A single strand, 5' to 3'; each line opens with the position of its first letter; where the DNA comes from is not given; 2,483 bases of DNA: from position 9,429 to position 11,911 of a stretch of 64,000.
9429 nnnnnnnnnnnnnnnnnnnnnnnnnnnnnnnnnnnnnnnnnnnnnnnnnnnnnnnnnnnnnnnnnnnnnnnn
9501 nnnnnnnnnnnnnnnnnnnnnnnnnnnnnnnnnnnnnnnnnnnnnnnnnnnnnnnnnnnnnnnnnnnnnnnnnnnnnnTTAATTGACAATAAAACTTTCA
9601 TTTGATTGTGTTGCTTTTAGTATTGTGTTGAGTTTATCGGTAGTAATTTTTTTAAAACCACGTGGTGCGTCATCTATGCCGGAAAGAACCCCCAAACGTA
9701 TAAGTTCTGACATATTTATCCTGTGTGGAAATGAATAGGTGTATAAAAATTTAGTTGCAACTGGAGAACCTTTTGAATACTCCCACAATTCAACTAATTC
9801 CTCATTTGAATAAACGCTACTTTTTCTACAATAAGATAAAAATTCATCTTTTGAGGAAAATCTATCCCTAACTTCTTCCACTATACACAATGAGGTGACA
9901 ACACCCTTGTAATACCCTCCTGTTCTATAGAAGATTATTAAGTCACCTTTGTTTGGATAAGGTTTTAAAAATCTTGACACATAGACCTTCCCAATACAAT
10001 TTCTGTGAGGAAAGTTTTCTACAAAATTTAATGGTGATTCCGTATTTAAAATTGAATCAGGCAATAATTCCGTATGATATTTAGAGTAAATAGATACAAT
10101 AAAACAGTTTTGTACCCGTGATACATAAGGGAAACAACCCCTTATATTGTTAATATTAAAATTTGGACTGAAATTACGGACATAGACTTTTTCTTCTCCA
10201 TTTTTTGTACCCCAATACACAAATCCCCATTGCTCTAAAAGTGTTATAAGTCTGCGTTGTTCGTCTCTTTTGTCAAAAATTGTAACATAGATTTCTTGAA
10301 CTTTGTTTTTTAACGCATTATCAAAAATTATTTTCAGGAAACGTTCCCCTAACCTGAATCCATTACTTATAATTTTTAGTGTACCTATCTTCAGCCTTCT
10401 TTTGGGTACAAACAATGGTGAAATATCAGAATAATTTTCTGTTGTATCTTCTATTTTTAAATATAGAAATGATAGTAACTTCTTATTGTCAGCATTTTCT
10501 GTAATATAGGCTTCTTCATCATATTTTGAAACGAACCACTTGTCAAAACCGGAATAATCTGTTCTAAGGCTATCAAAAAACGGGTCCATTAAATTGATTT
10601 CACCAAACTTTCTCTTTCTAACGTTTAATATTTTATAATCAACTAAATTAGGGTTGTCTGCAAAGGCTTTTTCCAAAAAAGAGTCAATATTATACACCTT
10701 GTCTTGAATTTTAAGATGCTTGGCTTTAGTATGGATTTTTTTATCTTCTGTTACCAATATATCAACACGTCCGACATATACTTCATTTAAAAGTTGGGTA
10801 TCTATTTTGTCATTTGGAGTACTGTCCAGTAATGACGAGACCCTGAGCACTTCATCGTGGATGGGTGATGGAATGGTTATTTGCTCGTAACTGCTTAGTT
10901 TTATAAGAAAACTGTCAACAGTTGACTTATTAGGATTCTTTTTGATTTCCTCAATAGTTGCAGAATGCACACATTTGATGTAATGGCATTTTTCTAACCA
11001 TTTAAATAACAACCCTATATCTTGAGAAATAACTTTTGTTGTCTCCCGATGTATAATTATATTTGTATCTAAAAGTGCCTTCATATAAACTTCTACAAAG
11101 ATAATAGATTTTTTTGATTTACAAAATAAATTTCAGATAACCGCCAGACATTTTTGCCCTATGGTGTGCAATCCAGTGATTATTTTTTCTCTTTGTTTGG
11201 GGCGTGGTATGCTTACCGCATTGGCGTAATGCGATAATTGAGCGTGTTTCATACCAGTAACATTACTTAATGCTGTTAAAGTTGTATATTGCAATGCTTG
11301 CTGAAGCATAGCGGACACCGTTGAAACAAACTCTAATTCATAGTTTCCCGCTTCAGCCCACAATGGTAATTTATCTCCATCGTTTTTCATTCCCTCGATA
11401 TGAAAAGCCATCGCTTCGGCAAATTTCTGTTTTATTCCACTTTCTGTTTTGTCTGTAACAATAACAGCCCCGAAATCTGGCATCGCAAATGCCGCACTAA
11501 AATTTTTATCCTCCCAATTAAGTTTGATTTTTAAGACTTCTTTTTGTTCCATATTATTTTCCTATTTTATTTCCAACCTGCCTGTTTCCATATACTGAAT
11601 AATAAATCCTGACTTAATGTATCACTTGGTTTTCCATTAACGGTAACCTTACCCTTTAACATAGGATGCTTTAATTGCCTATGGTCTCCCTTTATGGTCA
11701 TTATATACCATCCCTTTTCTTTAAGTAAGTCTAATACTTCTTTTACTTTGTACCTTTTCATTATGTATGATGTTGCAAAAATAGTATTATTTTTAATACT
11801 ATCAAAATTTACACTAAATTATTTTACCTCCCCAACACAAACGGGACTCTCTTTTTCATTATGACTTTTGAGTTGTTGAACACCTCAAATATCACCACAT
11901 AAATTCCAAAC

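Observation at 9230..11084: PIN / GNAT-like / ASCH-like fusion protein plus an overlapping stand-alone ASCH gene: candidate undescribed defence or toxin-type module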

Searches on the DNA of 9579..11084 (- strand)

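Call 79: search_dna_similar(query=L084:4995-6423:+, collection=ecoli_genomes, mode=near, max_rows=12, rows=spread)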
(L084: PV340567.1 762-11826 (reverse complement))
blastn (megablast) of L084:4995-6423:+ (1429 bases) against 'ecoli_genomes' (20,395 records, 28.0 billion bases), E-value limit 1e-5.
Records with a match: 275; places in all: 275; records where one place covers at least 80% of the query: 275.
Genomes with a match: 275 of 5426; with a place that covers at least 80% of the query: 275. Places per genome that has any: lowest 1, median 1, highest 1. On chromosomes: 275 places; on plasmids: 0.
Best place of each record, by identity: >=99% 275.
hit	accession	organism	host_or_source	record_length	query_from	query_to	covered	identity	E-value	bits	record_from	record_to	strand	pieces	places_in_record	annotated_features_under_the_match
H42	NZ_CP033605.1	Escherichia coli O157:H7 strain TR01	Cattle carcass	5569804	1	1429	100%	99.9%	0e+0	2634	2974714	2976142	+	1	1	hypothetical protein | ASCH domain-containing protein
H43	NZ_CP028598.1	Escherichia coli strain 148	cattle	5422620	1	1429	100%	99.9%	0e+0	2634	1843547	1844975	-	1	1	hypothetical protein | ASCH domain-containing protein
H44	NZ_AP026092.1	Escherichia coli strain 27_141091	Homo sapiens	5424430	1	1429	100%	99.9%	0e+0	2634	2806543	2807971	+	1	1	hypothetical protein | ASCH domain-containing protein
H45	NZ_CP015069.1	Escherichia coli strain Ecol_743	Homo sapiens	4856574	1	1429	100%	99.9%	0e+0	2628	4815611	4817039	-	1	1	hypothetical protein | ASCH domain-containing protein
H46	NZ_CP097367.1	Escherichia coli strain AGR6128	water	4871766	1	1429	100%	99.9%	0e+0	2628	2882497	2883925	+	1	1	hypothetical protein | ASCH domain-containing protein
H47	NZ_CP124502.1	Escherichia coli strain AVS0970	wastewater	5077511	1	1429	100%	99.9%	0e+0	2628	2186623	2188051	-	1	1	hypothetical protein | ASCH domain-containing protein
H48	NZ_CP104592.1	Escherichia coli strain EC5931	Homo sapiens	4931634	1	1429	100%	99.9%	0e+0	2628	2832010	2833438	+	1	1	hypothetical protein | ASCH domain-containing protein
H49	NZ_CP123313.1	Escherichia coli strain AREA_505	Homo sapiens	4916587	1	1429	100%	99.9%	0e+0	2628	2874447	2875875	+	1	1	hypothetical protein | ASCH domain-containing protein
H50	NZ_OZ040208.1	Escherichia coli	-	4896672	1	1429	100%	99.9%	0e+0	2628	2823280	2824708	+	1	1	hypothetical protein | ASCH domain-containing protein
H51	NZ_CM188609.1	Escherichia coli strain BRG214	Homo sapiens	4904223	1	1429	100%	99.9%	0e+0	2628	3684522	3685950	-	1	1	hypothetical protein | ASCH domain-containing protein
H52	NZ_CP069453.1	Escherichia coli strain FDAARGOS_1254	Homo sapiens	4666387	1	1429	100%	99.8%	0e+0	2623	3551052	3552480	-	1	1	hypothetical protein | ASCH domain-containing protein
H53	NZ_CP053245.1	Escherichia coli strain SCU-485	Homo sapiens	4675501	1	1429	100%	99.3%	0e+0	2588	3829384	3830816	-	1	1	N-acetyltransferase | hypothetical protein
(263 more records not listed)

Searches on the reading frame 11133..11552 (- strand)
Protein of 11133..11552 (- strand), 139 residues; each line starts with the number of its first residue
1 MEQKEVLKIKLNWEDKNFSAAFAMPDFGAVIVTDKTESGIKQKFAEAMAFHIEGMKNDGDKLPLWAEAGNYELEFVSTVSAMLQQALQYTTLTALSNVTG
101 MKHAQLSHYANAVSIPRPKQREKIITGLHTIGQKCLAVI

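Call 3: search_protein_families(library=pfam, proteins=[window:11133-11552:-], max_evalue=1)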
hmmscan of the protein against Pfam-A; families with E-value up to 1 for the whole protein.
window:11133-11552:- (139 aa): 2 families
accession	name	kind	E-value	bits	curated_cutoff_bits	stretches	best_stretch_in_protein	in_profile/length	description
PF15919.11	HicB_lk_antitox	-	0.029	15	27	1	12-66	6-59/123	HicB_like antitoxin of bacterial toxin-antitoxin system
PF21496.2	MIC5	-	0.037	14.6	27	1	30-82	5-57/74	Microneme protein MIC5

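Call 31: search_protein_families(library=padloc, max_evalue=0.01, proteins=[window:11133-11552:-])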
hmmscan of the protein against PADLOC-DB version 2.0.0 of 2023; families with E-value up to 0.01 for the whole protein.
window:11133-11552:- (139 aa): 0 families

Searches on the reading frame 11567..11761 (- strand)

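Call 3: search_protein_families(library=pfam, proteins=[window:11567-11761:-], max_evalue=1)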
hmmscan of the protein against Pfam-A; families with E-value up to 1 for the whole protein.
window:11567-11761:- (64 aa): 2 families
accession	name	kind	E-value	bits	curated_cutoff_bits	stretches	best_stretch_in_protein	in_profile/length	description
PF07927.17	HicA_toxin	-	5.6e-14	52.4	27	1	7-63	2-58/58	HicA toxin of bacterial toxin-antitoxin,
PF11848.13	DUF3368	-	0.14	12.5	27.3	1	5-20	19-34/46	Domain of unknown function (DUF3368)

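Call 31: search_protein_families(library=padloc, max_evalue=0.01, proteins=[window:11567-11761:-])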
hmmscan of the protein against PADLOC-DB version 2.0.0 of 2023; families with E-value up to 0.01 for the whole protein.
window:11567-11761:- (64 aa): 0 families
